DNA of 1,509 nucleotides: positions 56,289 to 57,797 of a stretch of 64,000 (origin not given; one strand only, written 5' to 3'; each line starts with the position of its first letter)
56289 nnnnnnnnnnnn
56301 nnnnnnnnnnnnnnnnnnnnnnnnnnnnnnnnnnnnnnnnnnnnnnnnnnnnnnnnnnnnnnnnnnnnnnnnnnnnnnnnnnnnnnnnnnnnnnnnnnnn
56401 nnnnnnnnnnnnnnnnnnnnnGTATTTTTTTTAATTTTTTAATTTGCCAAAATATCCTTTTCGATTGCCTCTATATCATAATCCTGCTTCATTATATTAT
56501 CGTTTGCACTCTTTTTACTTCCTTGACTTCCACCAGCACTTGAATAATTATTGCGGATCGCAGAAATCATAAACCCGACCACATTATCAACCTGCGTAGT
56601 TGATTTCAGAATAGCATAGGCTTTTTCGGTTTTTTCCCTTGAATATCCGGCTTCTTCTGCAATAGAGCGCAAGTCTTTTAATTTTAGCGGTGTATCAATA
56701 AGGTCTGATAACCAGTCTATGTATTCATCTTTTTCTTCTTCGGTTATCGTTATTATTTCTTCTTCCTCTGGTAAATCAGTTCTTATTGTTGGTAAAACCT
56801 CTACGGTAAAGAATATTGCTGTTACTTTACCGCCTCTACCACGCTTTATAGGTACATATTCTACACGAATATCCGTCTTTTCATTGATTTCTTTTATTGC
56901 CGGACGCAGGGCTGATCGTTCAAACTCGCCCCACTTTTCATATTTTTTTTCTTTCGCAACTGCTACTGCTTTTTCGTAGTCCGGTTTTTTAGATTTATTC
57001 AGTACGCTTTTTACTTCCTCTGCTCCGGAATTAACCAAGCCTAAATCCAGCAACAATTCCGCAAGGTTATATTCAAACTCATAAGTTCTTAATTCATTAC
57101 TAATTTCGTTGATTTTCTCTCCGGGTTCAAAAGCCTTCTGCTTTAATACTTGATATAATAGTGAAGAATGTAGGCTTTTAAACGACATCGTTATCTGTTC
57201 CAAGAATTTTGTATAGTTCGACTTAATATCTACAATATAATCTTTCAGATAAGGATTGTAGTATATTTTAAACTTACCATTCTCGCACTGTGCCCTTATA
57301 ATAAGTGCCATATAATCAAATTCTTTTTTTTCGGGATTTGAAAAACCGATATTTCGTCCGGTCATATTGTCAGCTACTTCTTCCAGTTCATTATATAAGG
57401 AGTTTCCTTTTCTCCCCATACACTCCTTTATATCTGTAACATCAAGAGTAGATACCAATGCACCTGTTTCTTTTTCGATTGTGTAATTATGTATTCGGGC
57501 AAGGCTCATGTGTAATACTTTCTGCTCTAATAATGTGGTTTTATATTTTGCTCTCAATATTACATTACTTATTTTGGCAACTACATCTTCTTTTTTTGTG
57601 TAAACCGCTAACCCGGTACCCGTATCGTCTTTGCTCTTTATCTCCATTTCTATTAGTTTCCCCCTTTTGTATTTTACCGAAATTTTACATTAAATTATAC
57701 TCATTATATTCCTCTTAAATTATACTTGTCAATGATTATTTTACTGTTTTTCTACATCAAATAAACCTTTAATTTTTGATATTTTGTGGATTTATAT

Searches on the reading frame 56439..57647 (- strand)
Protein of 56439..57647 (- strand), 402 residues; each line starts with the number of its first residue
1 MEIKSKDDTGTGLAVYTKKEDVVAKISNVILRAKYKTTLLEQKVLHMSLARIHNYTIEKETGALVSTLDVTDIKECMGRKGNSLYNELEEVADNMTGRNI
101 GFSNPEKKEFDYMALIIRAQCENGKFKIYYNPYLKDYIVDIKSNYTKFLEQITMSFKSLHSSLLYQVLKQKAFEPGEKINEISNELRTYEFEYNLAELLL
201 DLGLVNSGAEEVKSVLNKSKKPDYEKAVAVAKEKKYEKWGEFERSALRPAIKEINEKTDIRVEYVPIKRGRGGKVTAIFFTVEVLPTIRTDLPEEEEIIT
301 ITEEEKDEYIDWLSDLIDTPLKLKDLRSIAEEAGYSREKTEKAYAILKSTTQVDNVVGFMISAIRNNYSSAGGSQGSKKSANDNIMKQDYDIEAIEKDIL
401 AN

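Call 13: search_protein_families(library=phrogs, proteins=[window:56439-57647:-], max_evalue=0.00001)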
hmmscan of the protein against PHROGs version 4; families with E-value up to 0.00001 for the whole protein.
window:56439-57647:- (402 aa): 3 families
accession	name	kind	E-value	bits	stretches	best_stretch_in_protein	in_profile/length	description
phrog_4402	-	DNA, RNA and nucleotide metabolism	3.7e-21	76.6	1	23-297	25-261/592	replication initiation protein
phrog_2172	-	unknown function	1.3e-12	48.9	1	231-290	189-247/382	-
phrog_16861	-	unknown function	3.1e-08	34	1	33-169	28-164/358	-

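Call 70: search_dna_similar(query=window:56439-57647:-, collection=plasmids, mode=protein, max_rows=12)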
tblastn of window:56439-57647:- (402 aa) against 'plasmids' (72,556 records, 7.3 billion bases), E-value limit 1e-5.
Records with a match: 113; places in all: 126; records where one place covers at least 80% of the query: 33.
Best place of each record, by identity: <60% 113.
By first word of the organism name: Clostridium 35; Piscirickettsia 18; Apilactobacillus 15; Bacillus 8; Thiothrix 6; Geobacillus 5; Parageobacillus 5; Butyrivibrio 4; Thermoanaerobacterium 2; Niallia 2; and 12 more.
By predicted mobility (MOB-suite, as given by PLSDB): non-mobilizable 106; mobilizable 5; conjugative 2.
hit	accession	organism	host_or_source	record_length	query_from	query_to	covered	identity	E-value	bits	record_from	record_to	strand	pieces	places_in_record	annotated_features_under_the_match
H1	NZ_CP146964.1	Butyrivibrio fibrisolvens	Bovinae,Bovine rumen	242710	25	402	94%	35.9%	1e-52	196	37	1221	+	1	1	replication initiation protein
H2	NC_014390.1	Butyrivibrio proteoclasticus B316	-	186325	27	368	85%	30.3%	4e-38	153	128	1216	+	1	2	replication initiation protein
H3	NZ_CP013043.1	Clostridium perfringens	equine,Whole pure organism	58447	19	401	95%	25.9%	1e-10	71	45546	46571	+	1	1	replication initiation protein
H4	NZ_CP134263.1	Clostridium perfringens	Canis lupus familiaris,bacterial ...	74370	19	401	95%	25.9%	1e-10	71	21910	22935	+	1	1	replication initiation protein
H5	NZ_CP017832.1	Butyrivibrio hungatei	Bovine,cell culture,rumen ...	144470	25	402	94%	26.1%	2e-14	83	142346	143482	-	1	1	replication initiation protein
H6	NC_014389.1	Butyrivibrio proteoclasticus B316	-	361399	25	368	86%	28.4%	1e-21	104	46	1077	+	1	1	replication initiation protein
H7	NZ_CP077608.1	Clostridium tagluense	single colony,lamb meat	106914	18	401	96%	25.1%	2e-9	67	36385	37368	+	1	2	replication initiation protein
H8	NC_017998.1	Thermoanaerobacterium saccharolyticum JW/SL-YS485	-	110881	16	400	96%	24.9%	9e-16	87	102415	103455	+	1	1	replication initiation protein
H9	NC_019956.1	Thermoanaerobacterium thermosaccharolyticum M0795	-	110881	16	400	96%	24.9%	9e-16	87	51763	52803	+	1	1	replication initiation protein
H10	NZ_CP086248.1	Clostridium sp. CF011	single colony,bovine feces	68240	20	401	95%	24.4%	5e-11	72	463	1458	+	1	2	replication initiation protein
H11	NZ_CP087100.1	Clostridium estertheticum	single colony,Vacuum packed lamb meat ...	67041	27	401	93%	24.8%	1e-8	65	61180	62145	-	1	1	replication initiation protein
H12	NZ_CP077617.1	Clostridium estertheticum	single colony,bovine feces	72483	27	401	93%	24.8%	1e-8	65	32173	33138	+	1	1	replication initiation protein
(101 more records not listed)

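Call 73: get_annotated_region(hit=H1, flank=12000)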
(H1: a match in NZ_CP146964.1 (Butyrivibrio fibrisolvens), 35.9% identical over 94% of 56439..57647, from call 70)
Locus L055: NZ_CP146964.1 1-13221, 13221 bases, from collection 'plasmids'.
description: Butyrivibrio fibrisolvens strain D1 plasmid pNP243, complete sequence
organism: Butyrivibrio fibrisolvens (NCBI taxid 831)
taxonomy: Bacteria; Bacillota; Clostridia; Lachnospirales; Lachnospiraceae; Butyrivibrio; Butyrivibrio fibrisolvens
host: -; source: Bovinae,Bovine rumen; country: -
typing (MOB-suite, as given by PLSDB): non-mobilizable
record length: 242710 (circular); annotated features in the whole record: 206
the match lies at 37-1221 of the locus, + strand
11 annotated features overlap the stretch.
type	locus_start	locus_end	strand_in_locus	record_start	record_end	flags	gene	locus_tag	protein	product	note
CDS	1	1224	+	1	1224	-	-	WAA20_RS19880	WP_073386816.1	replication initiation protein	GO:0006270 - DNA replication initiation [Evidence IEA]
CDS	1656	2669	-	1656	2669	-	-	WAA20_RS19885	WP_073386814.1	ParB/RepB/Spo0J family partition protein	-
CDS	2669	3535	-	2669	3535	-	-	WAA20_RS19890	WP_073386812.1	ParA family protein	-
CDS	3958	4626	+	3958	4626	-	-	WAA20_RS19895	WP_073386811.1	hypothetical protein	-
CDS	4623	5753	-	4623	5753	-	-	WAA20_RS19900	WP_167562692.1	DUF3810 domain-containing protein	-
CDS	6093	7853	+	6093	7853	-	-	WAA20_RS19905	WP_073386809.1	phospho-sugar mutase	-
CDS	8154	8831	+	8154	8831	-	-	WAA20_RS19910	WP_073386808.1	hypothetical protein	-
CDS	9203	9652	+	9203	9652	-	-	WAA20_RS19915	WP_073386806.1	hypothetical protein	-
CDS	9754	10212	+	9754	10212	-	-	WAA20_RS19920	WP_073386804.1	hypothetical protein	-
CDS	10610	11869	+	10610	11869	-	-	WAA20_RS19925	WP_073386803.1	6-phosphofructokinase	-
CDS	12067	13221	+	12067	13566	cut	-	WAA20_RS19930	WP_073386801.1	carbon starvation CstA family protein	GO:0009267 - cellular response to starvation [Evidence IEA]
